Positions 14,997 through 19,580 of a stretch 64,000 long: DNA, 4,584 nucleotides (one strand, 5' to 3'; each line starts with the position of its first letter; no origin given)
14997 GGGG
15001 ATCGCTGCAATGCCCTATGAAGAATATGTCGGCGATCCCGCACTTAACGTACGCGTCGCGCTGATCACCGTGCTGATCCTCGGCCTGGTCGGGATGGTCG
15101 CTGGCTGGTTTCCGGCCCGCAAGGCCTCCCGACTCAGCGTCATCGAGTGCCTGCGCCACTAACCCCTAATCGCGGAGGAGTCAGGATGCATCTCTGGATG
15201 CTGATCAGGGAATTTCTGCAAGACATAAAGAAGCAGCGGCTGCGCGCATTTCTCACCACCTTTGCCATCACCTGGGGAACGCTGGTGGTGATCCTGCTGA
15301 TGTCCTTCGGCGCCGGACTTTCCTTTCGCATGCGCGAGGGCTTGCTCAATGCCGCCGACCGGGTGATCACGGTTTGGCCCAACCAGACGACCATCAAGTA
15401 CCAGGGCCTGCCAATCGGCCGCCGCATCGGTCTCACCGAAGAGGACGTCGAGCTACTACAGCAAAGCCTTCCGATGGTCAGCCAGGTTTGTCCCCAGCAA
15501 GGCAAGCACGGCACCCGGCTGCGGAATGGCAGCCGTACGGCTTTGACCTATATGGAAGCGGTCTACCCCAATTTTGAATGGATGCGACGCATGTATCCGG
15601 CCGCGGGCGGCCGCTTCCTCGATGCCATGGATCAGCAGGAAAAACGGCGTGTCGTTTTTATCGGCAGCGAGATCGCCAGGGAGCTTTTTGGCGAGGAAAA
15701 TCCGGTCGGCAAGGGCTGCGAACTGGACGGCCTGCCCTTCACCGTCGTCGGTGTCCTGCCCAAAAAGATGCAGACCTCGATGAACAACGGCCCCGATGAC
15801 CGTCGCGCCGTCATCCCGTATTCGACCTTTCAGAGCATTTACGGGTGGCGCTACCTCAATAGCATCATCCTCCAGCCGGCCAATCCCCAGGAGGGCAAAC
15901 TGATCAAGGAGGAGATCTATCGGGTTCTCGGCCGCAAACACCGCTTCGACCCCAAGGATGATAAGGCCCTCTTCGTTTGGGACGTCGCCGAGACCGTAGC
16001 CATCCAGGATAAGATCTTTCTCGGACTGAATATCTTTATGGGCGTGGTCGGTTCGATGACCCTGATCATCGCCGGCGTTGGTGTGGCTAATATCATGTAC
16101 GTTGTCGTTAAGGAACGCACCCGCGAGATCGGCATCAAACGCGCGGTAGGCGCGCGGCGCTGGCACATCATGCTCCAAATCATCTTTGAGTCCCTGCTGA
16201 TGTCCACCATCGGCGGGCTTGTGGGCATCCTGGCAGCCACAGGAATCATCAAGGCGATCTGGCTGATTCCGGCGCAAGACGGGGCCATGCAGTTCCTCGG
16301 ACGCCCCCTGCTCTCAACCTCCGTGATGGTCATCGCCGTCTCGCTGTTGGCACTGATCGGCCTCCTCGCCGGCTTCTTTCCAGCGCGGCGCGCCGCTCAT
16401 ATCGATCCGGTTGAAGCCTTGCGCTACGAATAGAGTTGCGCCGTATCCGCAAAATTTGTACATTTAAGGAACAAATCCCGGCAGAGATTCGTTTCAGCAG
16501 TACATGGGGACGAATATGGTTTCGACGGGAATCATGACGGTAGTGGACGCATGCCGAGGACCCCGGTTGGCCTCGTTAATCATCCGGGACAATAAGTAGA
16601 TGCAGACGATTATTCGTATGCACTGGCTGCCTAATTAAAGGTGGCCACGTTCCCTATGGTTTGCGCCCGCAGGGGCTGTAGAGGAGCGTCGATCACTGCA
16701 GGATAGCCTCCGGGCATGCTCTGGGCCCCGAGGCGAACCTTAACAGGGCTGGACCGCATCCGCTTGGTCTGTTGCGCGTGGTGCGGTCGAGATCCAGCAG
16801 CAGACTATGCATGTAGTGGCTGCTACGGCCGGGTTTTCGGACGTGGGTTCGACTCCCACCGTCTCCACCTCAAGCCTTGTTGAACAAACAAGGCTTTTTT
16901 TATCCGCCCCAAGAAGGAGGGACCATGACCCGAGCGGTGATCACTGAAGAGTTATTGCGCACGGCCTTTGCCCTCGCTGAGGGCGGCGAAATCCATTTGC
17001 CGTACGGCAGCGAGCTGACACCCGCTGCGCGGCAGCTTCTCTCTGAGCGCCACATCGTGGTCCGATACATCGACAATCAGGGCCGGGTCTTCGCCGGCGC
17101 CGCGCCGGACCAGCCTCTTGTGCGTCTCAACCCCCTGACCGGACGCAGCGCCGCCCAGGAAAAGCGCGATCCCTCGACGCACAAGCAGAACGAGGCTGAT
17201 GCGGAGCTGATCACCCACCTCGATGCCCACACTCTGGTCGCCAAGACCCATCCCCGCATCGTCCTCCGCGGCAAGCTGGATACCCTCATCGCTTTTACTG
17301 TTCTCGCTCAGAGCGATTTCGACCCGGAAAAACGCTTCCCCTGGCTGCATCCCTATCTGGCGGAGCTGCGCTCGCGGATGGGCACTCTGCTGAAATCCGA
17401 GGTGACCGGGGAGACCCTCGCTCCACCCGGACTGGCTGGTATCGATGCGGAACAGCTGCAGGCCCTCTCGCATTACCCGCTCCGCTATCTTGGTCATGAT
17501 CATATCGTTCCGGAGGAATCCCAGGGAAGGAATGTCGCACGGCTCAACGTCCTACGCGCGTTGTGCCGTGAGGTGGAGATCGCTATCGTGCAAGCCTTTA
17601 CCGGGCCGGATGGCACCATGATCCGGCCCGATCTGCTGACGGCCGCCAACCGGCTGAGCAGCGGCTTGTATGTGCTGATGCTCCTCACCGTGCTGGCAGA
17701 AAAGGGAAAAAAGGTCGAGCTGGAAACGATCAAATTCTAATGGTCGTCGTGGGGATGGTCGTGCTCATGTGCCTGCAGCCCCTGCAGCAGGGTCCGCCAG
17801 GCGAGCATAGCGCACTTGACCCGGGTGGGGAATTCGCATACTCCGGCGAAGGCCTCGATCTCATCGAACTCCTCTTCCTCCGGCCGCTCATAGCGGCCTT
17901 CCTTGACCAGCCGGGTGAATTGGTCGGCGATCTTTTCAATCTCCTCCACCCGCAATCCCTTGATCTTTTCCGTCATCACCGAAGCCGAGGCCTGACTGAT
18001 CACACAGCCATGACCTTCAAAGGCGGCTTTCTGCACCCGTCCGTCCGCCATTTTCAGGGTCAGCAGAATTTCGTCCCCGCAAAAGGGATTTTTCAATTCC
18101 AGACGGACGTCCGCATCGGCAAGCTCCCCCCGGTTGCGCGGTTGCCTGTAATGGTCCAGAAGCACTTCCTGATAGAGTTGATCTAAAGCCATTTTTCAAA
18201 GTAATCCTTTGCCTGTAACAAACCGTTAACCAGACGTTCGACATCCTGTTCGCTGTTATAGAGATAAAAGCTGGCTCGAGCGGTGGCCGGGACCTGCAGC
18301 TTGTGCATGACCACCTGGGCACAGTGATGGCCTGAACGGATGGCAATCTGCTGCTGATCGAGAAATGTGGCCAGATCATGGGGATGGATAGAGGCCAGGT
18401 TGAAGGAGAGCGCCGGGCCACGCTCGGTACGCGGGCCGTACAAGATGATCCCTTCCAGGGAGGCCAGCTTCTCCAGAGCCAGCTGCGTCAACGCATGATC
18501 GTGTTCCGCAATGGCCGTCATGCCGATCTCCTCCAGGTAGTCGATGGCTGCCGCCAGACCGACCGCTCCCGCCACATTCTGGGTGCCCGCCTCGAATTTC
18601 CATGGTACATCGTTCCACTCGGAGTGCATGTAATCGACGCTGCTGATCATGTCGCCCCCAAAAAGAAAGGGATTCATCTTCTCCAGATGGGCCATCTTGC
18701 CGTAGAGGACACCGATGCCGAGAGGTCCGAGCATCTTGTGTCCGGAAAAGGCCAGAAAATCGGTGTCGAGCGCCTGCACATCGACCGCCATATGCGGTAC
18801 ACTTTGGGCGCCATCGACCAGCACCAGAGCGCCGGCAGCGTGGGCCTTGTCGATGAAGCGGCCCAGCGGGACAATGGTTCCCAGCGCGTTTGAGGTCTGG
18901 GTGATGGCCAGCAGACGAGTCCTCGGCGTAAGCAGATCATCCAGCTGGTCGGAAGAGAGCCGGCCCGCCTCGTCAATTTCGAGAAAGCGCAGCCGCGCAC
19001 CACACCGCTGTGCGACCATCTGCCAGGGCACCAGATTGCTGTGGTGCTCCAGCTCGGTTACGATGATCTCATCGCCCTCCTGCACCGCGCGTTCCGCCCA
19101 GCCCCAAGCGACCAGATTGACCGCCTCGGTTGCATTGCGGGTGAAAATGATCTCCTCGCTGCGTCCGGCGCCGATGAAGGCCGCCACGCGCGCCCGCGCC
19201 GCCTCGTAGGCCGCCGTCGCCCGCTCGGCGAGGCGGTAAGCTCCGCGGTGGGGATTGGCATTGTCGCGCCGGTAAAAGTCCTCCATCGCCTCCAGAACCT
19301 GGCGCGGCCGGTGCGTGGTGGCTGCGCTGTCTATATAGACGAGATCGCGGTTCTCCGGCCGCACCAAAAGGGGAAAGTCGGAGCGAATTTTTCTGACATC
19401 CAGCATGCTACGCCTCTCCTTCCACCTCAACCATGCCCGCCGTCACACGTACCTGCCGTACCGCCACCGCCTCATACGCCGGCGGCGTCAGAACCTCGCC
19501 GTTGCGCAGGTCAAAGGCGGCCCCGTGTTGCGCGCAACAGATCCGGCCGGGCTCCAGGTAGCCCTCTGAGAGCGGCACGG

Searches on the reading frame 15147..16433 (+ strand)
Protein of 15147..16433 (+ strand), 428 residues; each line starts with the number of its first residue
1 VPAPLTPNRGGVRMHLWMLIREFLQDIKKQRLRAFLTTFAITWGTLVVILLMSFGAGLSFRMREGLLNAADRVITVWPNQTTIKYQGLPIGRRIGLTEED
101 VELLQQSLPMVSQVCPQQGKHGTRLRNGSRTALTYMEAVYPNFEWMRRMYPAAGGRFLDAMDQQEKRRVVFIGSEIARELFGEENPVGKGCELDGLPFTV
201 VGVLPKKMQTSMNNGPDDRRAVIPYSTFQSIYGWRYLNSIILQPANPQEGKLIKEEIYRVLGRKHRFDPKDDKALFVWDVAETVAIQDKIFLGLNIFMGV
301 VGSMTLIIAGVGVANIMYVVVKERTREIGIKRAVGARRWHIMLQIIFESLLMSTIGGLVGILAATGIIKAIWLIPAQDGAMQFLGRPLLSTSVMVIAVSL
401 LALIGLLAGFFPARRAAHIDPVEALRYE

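Call 11: search_protein_families(library=pfam, proteins=[window:15147-16433:+], max_evalue=0.001)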
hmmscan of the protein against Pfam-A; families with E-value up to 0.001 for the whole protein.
window:15147-16433:+ (428 aa): 2 families
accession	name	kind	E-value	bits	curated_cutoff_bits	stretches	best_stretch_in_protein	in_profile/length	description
PF12704.14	MacB_PCD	-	2.2e-36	126.6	27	1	35-257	2-204/207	MacB-like periplasmic core domain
PF02687.27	FtsX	-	4.6e-20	72.3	25.5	1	300-421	2-120/120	FtsX-like permease C-terminal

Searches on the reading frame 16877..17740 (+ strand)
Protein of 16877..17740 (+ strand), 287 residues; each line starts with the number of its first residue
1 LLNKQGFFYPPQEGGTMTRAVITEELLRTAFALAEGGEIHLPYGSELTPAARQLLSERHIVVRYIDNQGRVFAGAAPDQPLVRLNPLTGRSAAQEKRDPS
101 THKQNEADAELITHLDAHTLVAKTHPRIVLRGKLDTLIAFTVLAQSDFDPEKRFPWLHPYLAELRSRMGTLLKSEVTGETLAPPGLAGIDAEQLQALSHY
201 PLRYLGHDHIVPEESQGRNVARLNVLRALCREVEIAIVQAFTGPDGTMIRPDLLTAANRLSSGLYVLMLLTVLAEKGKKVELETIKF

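Call 68: search_protein_families(library=pfam, proteins=[window:16877-17740:+], max_evalue=0.001)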
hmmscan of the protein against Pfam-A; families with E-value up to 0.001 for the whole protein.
window:16877-17740:+ (287 aa): 1 family
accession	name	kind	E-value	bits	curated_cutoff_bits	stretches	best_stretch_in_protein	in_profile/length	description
PF01923.23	Cob_adeno_trans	-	7e-14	52.7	24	1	113-269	11-169/171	Cobalamin adenosyltransferase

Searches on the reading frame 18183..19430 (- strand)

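Call 68: search_protein_families(library=pfam, proteins=[window:18183-19430:-], max_evalue=0.001)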
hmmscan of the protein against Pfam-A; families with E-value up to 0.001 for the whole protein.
window:18183-19430:- (415 aa): 3 families
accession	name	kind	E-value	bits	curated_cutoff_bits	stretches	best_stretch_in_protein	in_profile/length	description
PF00266.25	Aminotran_5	-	7.9e-149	496.1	21.5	1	31-400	1-371/371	Aminotransferase class-V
PF01212.27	Beta_elim_lyase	-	2.7e-06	27.4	27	1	77-330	36-273/288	Beta-eliminating lyase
PF01053.26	Cys_Met_Meta_PP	-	0.00042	19.4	27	1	115-234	87-200/381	Cys/Met metabolism PLP-dependent enzyme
